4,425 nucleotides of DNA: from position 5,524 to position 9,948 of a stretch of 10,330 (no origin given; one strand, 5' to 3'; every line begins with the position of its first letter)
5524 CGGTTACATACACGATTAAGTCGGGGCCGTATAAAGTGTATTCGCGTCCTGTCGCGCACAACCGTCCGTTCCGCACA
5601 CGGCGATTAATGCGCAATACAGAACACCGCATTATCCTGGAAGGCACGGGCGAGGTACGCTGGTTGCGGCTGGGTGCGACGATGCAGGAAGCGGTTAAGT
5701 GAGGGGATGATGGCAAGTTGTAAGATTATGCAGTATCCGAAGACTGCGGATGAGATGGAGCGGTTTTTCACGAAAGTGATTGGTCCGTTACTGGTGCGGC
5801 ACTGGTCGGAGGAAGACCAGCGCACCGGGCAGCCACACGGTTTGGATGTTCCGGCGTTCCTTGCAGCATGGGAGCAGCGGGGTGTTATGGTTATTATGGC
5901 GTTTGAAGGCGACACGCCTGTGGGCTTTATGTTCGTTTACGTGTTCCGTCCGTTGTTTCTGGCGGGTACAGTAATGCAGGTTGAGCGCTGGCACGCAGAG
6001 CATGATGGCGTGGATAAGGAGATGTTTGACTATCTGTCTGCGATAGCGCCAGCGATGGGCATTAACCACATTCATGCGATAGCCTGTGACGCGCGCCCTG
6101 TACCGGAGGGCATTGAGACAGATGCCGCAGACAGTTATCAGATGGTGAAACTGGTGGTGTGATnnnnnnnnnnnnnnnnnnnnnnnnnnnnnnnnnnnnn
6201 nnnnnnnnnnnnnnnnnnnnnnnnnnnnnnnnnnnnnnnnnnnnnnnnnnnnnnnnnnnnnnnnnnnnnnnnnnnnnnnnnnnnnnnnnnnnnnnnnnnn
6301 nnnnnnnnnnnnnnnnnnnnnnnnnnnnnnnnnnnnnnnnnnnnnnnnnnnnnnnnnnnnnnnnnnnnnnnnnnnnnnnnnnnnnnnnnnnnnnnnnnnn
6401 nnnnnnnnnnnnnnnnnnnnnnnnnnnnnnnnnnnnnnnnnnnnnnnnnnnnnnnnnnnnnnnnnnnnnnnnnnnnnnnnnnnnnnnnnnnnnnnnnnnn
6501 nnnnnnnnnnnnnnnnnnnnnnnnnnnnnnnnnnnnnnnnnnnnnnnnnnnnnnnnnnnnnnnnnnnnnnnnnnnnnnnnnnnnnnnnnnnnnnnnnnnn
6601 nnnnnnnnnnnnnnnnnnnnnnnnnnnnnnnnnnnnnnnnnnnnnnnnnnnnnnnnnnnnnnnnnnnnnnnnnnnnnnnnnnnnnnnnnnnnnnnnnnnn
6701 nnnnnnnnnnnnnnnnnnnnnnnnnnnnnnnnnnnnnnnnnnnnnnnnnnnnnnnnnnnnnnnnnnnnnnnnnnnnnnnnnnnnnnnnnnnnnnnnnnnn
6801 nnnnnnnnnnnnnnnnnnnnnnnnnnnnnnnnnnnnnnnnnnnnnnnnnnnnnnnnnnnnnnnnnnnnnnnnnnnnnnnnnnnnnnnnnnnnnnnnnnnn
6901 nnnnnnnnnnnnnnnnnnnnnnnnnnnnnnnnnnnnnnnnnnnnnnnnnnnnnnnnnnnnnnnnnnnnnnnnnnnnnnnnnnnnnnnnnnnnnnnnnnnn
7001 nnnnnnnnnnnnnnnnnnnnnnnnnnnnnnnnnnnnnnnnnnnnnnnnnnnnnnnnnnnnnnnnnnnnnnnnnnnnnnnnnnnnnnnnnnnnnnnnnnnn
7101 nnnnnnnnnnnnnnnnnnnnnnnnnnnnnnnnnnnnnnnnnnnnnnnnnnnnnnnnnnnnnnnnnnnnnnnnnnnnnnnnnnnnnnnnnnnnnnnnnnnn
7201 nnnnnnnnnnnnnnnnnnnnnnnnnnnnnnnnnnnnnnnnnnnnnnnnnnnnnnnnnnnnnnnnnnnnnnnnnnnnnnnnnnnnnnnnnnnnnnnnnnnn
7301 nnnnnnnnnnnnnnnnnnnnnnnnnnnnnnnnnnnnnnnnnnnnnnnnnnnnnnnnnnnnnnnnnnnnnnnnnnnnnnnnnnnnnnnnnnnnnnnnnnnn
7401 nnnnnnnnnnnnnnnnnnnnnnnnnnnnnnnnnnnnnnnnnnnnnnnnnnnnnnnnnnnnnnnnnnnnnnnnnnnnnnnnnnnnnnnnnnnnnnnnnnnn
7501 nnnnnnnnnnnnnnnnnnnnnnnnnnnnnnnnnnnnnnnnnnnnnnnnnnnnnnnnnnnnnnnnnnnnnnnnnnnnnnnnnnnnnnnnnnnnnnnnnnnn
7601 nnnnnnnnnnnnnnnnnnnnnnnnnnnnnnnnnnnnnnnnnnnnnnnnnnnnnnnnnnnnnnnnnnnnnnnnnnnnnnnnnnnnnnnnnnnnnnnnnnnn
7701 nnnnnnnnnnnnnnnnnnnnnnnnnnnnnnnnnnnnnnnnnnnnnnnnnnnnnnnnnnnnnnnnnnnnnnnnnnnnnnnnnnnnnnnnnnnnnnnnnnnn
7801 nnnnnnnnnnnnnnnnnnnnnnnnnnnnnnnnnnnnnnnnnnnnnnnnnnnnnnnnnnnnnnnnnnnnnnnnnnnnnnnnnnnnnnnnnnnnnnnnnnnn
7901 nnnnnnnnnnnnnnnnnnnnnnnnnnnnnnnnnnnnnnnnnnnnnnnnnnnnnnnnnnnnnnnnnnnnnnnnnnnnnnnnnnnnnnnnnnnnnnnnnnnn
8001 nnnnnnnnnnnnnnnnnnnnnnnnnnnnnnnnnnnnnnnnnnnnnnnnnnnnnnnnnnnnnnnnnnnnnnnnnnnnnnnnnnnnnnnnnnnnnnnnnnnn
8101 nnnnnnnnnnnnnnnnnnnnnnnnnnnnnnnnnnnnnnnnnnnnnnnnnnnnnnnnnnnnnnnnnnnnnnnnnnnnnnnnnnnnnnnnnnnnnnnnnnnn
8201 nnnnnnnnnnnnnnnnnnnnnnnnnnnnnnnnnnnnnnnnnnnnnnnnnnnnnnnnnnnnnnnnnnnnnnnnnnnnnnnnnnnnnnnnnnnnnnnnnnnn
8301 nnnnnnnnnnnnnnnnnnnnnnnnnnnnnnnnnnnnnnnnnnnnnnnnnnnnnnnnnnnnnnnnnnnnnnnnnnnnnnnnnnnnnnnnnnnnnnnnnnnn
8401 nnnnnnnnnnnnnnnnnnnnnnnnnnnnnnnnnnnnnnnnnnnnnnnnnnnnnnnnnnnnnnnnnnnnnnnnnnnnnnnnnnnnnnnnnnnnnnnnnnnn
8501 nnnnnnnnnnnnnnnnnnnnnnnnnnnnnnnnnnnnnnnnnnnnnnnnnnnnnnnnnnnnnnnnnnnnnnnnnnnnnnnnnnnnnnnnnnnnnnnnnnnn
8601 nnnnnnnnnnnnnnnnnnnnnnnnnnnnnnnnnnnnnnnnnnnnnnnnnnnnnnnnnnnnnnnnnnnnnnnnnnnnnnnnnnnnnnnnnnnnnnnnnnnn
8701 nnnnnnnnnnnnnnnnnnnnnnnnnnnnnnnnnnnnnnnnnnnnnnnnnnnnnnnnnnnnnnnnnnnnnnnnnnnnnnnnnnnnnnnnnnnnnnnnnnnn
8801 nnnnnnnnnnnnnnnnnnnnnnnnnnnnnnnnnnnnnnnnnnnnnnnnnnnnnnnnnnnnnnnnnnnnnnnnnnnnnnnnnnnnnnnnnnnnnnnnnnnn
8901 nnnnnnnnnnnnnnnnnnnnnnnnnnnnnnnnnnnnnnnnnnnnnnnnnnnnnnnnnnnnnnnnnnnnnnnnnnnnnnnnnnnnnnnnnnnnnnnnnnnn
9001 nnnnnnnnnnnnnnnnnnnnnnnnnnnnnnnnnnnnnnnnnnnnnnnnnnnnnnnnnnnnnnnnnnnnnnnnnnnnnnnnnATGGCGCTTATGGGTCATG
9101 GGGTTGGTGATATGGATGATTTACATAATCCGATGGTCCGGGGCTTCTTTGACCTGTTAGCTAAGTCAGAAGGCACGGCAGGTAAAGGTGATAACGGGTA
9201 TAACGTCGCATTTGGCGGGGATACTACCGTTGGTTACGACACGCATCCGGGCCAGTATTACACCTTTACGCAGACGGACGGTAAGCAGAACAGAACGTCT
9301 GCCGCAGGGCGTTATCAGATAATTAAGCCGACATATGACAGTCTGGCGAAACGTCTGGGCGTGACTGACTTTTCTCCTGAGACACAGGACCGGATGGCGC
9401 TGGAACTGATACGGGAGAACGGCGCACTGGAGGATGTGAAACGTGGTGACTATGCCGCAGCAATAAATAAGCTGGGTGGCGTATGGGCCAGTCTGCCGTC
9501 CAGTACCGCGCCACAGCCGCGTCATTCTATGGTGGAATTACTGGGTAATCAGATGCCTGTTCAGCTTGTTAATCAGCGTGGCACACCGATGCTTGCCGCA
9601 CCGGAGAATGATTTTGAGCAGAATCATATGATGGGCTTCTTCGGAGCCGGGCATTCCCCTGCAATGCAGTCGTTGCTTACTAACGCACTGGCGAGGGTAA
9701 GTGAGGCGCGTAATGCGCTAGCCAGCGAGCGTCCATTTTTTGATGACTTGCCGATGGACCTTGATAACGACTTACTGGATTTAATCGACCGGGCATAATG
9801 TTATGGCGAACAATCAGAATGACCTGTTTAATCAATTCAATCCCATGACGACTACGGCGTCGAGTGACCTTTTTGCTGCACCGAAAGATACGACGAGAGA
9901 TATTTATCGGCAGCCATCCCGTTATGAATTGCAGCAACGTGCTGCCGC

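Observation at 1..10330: Co-directional virion-like operon whose proteins are almost all unrecognisable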

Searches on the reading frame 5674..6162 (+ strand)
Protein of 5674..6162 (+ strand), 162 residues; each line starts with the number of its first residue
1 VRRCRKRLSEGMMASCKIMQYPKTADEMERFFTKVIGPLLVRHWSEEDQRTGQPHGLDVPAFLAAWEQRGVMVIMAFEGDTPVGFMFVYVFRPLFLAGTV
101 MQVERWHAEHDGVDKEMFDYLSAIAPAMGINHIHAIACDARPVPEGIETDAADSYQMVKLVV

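Call 5: search_protein_families(library=phrogs, proteins=[window:5674-6162:+], max_evalue=0.01)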
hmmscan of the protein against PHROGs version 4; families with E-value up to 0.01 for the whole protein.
window:5674-6162:+ (162 aa): 0 families

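Call 6: search_protein_families(library=pfam, proteins=[window:5674-6162:+], max_evalue=0.01)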
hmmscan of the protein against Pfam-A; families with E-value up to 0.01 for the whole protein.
window:5674-6162:+ (162 aa): 0 families

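Call 61: search_solved_structures(query=A2, max_evalue=10)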
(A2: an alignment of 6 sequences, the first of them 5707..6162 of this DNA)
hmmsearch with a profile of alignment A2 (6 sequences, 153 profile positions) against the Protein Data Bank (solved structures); distinct sequences matched with E-value up to 10: 5.
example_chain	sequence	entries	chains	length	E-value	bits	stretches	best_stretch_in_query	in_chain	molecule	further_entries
1z4e_A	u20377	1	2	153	0.042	17.1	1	17-91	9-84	transcriptional regulator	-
2fxa_A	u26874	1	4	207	0.23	14.7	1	9-62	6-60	Protease production regulatory protein hpr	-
1rkt_A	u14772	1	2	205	0.27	14.4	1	10-59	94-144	protein yfiR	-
36qu_N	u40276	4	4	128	1.6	11.9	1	64-119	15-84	V-type proton ATPase subunit F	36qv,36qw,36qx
3fyn_A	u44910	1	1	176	1.6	11.9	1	40-128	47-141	Integron gene cassette protein HFX_CASS3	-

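Call 62: search_protein_families(library=pfam, alignment_id=A2, max_evalue=5)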
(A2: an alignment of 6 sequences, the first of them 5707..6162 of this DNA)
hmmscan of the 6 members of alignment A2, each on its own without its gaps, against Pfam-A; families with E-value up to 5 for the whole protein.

A. member 1, window:5707-6162:+ (151 aa): 0 families

B. families by the number of members that match (of 6 scanned): 2 families
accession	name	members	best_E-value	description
PF13480.13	Acetyltransf_6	1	0.0027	Acetyltransferase (GNAT) domain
PF00583.31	Acetyltransf_1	1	0.0071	Acetyltransferase (GNAT) family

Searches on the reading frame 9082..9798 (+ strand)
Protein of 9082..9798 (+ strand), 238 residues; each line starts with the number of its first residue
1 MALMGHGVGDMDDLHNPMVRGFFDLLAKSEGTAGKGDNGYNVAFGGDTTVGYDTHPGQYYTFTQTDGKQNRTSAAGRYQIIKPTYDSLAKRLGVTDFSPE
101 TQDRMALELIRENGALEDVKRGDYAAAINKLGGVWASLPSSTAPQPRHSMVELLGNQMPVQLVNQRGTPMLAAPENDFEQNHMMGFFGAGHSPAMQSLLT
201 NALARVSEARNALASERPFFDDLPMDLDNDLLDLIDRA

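Call 7: search_protein_families(library=phrogs, proteins=[window:9082-9798:+], max_evalue=0.01)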
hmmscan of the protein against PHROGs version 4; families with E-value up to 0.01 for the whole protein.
window:9082-9798:+ (238 aa): 4 families
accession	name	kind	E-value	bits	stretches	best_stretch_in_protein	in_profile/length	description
phrog_17230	-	tail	2.1e-48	166.4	1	9-167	361-519/580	tail fiber protein/ lysozyme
phrog_90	-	lysis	1.6e-37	129.8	1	12-154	649-798/1168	endolysin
phrog_17029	-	unknown function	8.5e-21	75.7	1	19-154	10-154/241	-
phrog_28672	-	other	1.7e-14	54.3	1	16-143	13-137/397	metallo-endopeptidase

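Call 8: search_protein_families(library=pfam, proteins=[window:9082-9798:+], max_evalue=0.01)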
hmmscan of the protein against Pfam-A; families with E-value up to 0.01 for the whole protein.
window:9082-9798:+ (238 aa): 1 family
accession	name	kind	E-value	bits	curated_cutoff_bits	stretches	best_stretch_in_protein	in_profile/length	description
PF12448.13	Milton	-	0.0069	16.9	22.3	0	136-222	23-106/173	Kinesin associated protein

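Call 13: find_encoding_contigs(protein=window:9082-9798:+, flank=10000, max_places=6)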
Protein window:9082-9798:+ (238 aa): 8 contigs read that carry it; 3 places shown.
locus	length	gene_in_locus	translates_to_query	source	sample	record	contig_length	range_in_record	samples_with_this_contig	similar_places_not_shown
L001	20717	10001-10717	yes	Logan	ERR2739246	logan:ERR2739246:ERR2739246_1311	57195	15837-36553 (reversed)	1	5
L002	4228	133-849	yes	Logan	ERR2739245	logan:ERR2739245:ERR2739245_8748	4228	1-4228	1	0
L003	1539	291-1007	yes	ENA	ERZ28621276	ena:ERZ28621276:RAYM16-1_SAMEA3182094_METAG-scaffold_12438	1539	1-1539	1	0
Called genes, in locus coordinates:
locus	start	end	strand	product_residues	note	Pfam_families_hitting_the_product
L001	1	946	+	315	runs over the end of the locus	-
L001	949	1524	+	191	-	-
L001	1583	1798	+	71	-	-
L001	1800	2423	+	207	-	-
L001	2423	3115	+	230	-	PF24175:SU10_adaptor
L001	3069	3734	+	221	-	-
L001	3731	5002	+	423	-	-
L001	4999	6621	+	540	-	-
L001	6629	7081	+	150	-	-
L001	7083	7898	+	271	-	-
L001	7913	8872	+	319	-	-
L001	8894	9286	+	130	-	-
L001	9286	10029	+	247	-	-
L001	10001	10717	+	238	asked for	-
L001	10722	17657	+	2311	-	PF03734:YkuD (faint), PF18857:LPD38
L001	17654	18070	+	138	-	-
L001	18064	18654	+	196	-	-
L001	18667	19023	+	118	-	PF16931:Phage_holin_8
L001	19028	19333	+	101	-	PF05449:Phage_holin_3_7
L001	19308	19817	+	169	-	PF00959:Phage_lysozyme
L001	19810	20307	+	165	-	-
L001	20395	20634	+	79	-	PF04221:RelB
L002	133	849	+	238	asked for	-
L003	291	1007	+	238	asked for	-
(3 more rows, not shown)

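Call 64: search_protein_families(library=phrogs, proteins=[L001:17654-18070:+, L001:18064-18654:+], max_evalue=0.001)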
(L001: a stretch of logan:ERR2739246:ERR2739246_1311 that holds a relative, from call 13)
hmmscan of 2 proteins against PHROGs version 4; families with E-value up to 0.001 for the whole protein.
L001:17654-18070:+ (138 aa): 0 families

L001:18064-18654:+ (196 aa): 1 family
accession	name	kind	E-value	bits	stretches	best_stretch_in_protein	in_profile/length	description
phrog_6427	-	unknown function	0.00027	20.5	1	12-92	14-99/675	-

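Call 65: search_protein_families(library=pfam, proteins=[L001:10722-17657:+, L001:17654-18070:+, L001:18064-18654:+], max_evalue=0.001)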
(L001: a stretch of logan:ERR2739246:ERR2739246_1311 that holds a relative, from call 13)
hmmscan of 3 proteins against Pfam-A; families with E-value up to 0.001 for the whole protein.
L001:10722-17657:+ (2311 aa): 2 families
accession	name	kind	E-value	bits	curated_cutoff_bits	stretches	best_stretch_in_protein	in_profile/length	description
PF18857.6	LPD38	-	2e-14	54.5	27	1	1996-2155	16-164/189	Large polyvalent protein associated domain 38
PF03734.19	YkuD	-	1.1e-05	26.5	23.4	1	1097-1210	2-131/146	L,D-transpeptidase catalytic domain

L001:17654-18070:+ (138 aa): 0 families

L001:18064-18654:+ (196 aa): 0 families

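Call 115: search_solved_structures(query=window:9112-9798:+, max_evalue=0.001, show_alignments=2)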
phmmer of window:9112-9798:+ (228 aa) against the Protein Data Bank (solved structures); distinct sequences matched with E-value up to 0.001: 3.
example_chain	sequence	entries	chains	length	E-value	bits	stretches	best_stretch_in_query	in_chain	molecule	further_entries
3d3d_A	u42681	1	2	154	2.4e-24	89.6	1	8-143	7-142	Lysozyme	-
1am7_A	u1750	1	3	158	2.6e-24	89.5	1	8-143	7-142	LYSOZYME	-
8kea_A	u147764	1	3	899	2.9e-06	30.5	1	5-142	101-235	hub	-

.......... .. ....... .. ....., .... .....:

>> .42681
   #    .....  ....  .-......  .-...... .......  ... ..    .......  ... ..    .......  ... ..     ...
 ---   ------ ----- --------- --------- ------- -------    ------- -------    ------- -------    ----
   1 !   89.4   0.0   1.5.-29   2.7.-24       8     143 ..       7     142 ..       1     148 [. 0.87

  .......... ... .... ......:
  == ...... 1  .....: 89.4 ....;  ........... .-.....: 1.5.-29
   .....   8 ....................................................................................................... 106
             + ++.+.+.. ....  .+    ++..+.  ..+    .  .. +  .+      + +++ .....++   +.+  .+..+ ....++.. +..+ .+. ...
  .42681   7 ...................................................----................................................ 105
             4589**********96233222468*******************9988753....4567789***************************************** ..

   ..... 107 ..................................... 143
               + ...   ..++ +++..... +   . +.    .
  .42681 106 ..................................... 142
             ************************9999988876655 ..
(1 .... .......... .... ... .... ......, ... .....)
